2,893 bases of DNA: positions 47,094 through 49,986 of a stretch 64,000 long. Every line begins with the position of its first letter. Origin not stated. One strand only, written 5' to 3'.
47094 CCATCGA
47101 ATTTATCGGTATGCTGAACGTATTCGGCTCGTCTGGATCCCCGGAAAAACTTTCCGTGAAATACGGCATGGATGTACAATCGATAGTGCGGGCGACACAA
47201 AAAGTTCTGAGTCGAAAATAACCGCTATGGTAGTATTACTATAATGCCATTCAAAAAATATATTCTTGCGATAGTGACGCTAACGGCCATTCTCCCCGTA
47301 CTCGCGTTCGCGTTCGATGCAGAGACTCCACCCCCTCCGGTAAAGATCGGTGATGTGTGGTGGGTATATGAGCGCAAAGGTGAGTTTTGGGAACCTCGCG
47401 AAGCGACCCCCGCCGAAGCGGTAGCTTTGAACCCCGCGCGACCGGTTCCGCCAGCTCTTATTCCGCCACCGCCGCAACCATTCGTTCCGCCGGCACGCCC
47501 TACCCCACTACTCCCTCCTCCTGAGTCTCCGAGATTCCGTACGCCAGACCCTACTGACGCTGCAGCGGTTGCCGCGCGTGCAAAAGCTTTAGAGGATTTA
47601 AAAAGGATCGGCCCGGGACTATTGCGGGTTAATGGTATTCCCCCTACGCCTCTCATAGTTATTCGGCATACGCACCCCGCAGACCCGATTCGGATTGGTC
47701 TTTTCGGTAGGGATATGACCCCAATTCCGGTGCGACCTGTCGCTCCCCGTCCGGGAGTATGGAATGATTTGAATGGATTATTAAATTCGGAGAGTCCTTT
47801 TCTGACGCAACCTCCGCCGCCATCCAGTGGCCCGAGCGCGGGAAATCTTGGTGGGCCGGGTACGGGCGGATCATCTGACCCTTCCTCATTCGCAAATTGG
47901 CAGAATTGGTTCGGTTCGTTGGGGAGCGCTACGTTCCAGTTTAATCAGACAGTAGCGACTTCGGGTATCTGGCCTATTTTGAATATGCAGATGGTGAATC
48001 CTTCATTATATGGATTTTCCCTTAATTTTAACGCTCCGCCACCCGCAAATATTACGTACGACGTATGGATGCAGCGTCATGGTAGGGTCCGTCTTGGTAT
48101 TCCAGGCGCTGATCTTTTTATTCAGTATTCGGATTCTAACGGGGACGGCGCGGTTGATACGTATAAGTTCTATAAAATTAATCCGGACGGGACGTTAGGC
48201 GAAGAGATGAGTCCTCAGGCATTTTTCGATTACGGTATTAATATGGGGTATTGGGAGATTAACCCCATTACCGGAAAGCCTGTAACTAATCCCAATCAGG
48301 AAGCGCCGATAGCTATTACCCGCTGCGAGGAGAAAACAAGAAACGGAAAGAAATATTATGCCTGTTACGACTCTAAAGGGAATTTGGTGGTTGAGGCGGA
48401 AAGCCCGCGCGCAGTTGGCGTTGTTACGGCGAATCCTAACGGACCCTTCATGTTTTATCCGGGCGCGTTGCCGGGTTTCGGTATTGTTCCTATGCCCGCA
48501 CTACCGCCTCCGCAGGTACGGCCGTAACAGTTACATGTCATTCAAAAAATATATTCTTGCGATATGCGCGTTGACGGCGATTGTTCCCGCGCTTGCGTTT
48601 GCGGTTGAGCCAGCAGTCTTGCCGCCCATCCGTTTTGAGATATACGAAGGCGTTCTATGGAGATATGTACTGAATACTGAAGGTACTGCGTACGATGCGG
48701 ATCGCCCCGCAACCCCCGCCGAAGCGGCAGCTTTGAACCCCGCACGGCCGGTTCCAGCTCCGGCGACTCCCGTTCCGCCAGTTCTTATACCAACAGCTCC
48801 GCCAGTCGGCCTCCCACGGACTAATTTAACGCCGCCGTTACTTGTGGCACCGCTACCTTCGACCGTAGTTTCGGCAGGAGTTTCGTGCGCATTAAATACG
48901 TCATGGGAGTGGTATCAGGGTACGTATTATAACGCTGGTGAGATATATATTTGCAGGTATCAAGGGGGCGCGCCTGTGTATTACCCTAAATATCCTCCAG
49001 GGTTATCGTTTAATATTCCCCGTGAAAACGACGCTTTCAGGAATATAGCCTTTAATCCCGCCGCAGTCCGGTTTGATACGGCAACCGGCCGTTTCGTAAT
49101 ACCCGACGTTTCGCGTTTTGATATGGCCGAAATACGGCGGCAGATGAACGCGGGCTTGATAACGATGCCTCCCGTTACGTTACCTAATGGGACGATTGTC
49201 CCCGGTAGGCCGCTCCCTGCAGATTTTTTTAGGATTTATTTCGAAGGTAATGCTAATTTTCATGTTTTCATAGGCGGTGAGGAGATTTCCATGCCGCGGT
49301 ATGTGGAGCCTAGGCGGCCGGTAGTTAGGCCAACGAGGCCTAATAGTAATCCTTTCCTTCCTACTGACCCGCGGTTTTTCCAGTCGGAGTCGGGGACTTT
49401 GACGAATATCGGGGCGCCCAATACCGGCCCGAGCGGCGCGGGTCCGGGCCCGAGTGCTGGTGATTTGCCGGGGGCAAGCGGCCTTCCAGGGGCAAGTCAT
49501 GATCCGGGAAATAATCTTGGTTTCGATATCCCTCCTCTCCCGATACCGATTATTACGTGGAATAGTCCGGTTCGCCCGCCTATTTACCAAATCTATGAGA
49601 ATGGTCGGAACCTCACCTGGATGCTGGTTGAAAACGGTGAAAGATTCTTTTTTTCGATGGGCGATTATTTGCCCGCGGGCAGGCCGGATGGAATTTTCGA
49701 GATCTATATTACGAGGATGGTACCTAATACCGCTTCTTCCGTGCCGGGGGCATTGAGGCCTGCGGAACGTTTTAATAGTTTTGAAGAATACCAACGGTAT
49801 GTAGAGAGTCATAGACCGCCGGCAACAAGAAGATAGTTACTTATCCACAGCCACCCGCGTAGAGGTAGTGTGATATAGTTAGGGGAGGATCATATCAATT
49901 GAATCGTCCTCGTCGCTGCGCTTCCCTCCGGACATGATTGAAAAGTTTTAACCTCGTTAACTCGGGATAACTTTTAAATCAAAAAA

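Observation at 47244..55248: Co-directional run of seven secreted proteins of unknown function, including tandem Pro-rich paralogs and an HExxH protein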

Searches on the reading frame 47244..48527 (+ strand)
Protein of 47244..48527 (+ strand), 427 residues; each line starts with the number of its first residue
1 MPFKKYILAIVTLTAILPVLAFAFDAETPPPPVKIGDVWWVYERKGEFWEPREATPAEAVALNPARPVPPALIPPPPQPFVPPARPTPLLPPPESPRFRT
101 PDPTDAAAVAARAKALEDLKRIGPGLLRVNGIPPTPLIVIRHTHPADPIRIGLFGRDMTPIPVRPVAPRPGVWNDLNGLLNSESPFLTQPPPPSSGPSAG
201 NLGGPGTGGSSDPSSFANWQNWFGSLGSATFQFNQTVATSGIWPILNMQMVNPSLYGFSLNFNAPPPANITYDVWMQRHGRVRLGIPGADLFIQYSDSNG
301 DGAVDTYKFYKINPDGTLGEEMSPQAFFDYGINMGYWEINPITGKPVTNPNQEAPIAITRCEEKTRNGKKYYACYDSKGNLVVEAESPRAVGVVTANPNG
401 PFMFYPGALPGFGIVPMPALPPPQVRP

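Call 3: search_protein_families(library=pfam, proteins=[window:47244-48527:+], max_evalue=1)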
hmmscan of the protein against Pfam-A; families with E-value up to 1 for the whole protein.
window:47244-48527:+ (427 aa): 0 families

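Call 9: search_protein_families(library=ncbifam, proteins=[window:47244-48527:+], max_evalue=1)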
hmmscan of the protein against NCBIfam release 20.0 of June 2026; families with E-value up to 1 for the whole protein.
window:47244-48527:+ (427 aa): 0 families

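Call 11: list_cluster_members(proteins=[window:47244-48527:+, window:48535-49836:+, window:50263-51129:+, window:51132-52376:+, window:52363-53229:+, window:53153-54193:+, window:54175-55248:+, window:55270-56895:+, window:50040-50225:-, window:43080-44123:+])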
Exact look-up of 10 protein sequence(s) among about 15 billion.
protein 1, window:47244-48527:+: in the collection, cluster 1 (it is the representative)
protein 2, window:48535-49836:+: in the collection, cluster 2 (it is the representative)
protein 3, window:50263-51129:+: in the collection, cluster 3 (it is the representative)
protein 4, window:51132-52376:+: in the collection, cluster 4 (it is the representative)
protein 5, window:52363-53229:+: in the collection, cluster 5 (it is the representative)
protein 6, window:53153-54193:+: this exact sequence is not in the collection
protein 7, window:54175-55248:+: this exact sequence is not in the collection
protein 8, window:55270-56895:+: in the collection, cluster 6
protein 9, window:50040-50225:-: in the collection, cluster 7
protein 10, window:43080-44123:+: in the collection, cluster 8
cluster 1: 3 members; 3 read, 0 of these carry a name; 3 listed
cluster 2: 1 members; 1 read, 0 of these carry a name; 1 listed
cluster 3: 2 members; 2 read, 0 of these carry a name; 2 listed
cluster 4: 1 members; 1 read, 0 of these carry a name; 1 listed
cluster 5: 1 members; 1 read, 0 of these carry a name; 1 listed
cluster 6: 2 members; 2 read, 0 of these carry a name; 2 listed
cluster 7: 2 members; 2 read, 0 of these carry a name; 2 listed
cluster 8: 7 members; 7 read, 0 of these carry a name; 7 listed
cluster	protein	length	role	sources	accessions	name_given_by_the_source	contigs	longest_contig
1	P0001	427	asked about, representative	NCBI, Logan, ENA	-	-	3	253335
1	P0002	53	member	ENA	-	-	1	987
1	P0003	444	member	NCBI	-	-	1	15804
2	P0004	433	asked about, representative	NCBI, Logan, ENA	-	-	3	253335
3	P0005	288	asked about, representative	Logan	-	-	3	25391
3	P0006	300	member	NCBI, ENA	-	-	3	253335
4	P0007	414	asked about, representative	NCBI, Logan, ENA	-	-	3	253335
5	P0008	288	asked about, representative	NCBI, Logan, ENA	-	-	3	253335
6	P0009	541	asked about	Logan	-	-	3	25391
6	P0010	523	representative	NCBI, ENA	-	-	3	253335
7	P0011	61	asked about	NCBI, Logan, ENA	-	-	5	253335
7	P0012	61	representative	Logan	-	-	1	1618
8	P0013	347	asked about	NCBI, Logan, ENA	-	-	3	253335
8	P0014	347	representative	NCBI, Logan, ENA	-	-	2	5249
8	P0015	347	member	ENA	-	-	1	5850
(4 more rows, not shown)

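Call 14: find_encoding_contigs(protein=P0003, flank=10000, max_places=6)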
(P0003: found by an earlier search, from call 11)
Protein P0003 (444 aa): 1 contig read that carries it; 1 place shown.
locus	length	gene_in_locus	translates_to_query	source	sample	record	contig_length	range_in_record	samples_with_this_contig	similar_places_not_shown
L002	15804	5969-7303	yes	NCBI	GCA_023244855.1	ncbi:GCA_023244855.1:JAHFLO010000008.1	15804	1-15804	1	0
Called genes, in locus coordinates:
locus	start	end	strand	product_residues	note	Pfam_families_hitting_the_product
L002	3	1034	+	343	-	?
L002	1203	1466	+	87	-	-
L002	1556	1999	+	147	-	PF02643:DUF192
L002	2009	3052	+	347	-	PF00044:Gp_dh_N, PF02800:Gp_dh_C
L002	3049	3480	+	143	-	PF02502:LacAB_rpiB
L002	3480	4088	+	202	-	PF00834:Ribul_P_3_epim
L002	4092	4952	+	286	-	PF13292:DXP_synthase_N, PF00456:Transketolase_N, PF00676:E1_dh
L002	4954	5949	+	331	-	PF02779:Transket_pyr, PF02780:Transketolase_C, PF22613:Transketolase_C_1 (weak)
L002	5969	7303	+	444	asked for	-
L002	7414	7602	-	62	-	-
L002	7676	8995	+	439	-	-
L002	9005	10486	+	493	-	-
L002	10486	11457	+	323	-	PF13365:Trypsin_2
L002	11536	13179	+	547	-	-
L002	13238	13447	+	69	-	PF01176:eIF-1a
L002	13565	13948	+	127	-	PF00416:Ribosomal_S13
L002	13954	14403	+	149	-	PF00411:Ribosomal_S11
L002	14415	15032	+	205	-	PF00163:Ribosomal_S4, PF01479:S4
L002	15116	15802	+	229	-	?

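Call 24: search_protein_families(library=pfam, proteins=[L002:9005-10486:+, L002:7676-8995:+], max_evalue=1)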
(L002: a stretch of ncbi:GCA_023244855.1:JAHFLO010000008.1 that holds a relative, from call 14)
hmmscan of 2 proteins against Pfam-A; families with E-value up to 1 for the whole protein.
L002:9005-10486:+ (493 aa): 4 families
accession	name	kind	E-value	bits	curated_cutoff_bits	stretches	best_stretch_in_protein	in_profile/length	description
PF13098.12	Thioredoxin_2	-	2.5e-06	28.2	27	1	33-118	7-104/104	Thioredoxin-like domain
PF00085.26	Thioredoxin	-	0.00013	22.4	23.5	1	23-118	10-101/103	Thioredoxin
PF00578.27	AhpC-TSA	-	0.018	15.4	26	1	30-103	24-95/124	AhpC/TSA family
PF08534.16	Redoxin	-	0.15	12.3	26.6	1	28-105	25-101/148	Redoxin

L002:7676-8995:+ (439 aa): 2 families
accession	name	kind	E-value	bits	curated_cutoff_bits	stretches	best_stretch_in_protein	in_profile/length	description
PF21173.2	DksA-like_N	-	0.0048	17.4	27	1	56-83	10-37/65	DnaK suppressor protein-like, N-terminal domain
PF11894.14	Nup192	-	0.1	10.3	28.7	1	189-260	153-218/1667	Nuclear pore complex scaffold, nucleoporins 186/192/205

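Call 70: find_homologous_proteins(query=window:47244-48527:+, max_evalue=0.001)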
Query window:47244-48527:+ (427 aa): 2 proteins with E <= 0.001 among 8000 candidates.
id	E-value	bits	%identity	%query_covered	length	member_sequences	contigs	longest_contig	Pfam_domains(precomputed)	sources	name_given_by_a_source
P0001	1.0e-290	983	100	100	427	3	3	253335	-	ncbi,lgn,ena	-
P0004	2.6e-7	48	52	15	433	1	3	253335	-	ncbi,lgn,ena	-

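Call 81: search_protein_families(library=phrogs, proteins=[window:47244-48527:+], max_evalue=0.01)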
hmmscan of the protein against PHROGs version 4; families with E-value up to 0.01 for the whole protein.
window:47244-48527:+ (427 aa): 0 families

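Call 89: find_encoding_contigs(protein=P0004, flank=6000, max_places=6)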
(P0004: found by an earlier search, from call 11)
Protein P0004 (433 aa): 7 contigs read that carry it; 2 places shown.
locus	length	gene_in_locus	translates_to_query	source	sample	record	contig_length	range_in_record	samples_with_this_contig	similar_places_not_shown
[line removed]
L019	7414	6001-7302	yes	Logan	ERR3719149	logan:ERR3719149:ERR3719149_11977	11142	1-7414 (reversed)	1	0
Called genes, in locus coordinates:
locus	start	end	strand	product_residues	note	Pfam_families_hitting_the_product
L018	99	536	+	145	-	PF02643:DUF192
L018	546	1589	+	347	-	PF00044:Gp_dh_N, PF02800:Gp_dh_C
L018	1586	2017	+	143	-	PF02502:LacAB_rpiB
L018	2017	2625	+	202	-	PF00834:Ribul_P_3_epim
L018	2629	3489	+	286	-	PF13292:DXP_synthase_N, PF00456:Transketolase_N, PF00676:E1_dh (weak)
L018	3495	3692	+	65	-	-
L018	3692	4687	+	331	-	PF02779:Transket_pyr, PF02780:Transketolase_C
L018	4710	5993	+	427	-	-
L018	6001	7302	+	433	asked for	-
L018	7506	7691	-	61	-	-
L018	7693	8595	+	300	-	-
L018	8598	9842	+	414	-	-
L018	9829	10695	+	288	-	-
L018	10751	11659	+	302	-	-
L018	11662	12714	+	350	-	-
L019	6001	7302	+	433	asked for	-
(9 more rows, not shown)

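Call 90: search_solved_structures(query=window:47244-48527:+, max_evalue=1)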
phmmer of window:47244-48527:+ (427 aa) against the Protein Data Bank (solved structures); distinct sequences matched with E-value up to 1: 5.
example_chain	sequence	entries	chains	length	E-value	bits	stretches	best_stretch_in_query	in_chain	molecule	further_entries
4osl_A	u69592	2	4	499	0.0041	19.5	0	100-144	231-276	Hax3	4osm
6jw0_A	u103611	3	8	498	0.0043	19.5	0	100-141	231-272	TAL effector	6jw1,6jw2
6jw5_A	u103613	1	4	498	0.0043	19.5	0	99-142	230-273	TAL effector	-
4osk_A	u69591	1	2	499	0.0051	19.2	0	99-141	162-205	Hax3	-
3ugm_A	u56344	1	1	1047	0.039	16.3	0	97-141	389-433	TAL effector AvrBs3/PthA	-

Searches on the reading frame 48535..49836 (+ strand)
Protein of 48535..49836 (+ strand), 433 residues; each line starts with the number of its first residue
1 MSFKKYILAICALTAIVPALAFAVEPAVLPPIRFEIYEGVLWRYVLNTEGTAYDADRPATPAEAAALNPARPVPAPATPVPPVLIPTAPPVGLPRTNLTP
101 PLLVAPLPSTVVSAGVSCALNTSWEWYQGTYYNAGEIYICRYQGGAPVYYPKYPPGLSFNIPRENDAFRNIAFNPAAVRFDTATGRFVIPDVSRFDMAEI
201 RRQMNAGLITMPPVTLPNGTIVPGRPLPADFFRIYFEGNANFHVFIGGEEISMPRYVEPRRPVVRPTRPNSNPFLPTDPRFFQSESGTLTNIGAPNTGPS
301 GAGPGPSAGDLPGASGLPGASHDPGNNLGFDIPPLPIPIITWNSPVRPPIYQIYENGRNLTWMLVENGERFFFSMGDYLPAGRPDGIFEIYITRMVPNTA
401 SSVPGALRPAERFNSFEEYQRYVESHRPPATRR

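Call 3: search_protein_families(library=pfam, proteins=[window:48535-49836:+], max_evalue=1)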
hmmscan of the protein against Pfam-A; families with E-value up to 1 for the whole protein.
window:48535-49836:+ (433 aa): 0 families

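Call 9: search_protein_families(library=ncbifam, proteins=[window:48535-49836:+], max_evalue=1)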
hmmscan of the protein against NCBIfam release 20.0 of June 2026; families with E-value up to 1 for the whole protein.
window:48535-49836:+ (433 aa): 0 families

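Call 24: search_protein_families(library=pfam, proteins=[L002:9005-10486:+, L002:7676-8995:+], max_evalue=1)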
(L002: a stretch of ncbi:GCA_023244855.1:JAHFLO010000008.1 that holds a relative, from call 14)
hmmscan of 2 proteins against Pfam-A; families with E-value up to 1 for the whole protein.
L002:9005-10486:+ (493 aa): 4 families
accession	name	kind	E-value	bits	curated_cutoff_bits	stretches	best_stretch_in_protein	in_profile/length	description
PF13098.12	Thioredoxin_2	-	2.5e-06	28.2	27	1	33-118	7-104/104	Thioredoxin-like domain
PF00085.26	Thioredoxin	-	0.00013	22.4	23.5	1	23-118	10-101/103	Thioredoxin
PF00578.27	AhpC-TSA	-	0.018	15.4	26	1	30-103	24-95/124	AhpC/TSA family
PF08534.16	Redoxin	-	0.15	12.3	26.6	1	28-105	25-101/148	Redoxin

L002:7676-8995:+ (439 aa): 2 families
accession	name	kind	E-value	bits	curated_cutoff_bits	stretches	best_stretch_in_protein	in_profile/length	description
PF21173.2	DksA-like_N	-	0.0048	17.4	27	1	56-83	10-37/65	DnaK suppressor protein-like, N-terminal domain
PF11894.14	Nup192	-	0.1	10.3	28.7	1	189-260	153-218/1667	Nuclear pore complex scaffold, nucleoporins 186/192/205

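Call 81: search_protein_families(library=phrogs, proteins=[window:48535-49836:+], max_evalue=0.01)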
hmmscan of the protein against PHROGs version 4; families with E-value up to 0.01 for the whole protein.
window:48535-49836:+ (433 aa): 0 families

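Call 91: search_solved_structures(query=window:48535-49836:+, max_evalue=1)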
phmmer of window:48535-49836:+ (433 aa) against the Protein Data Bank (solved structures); distinct sequences matched with E-value up to 1: 1.
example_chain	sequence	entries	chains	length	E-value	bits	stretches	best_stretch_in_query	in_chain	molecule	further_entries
1hqs_A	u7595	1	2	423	0.24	13.4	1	347-408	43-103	ISOCITRATE DEHYDROGENASE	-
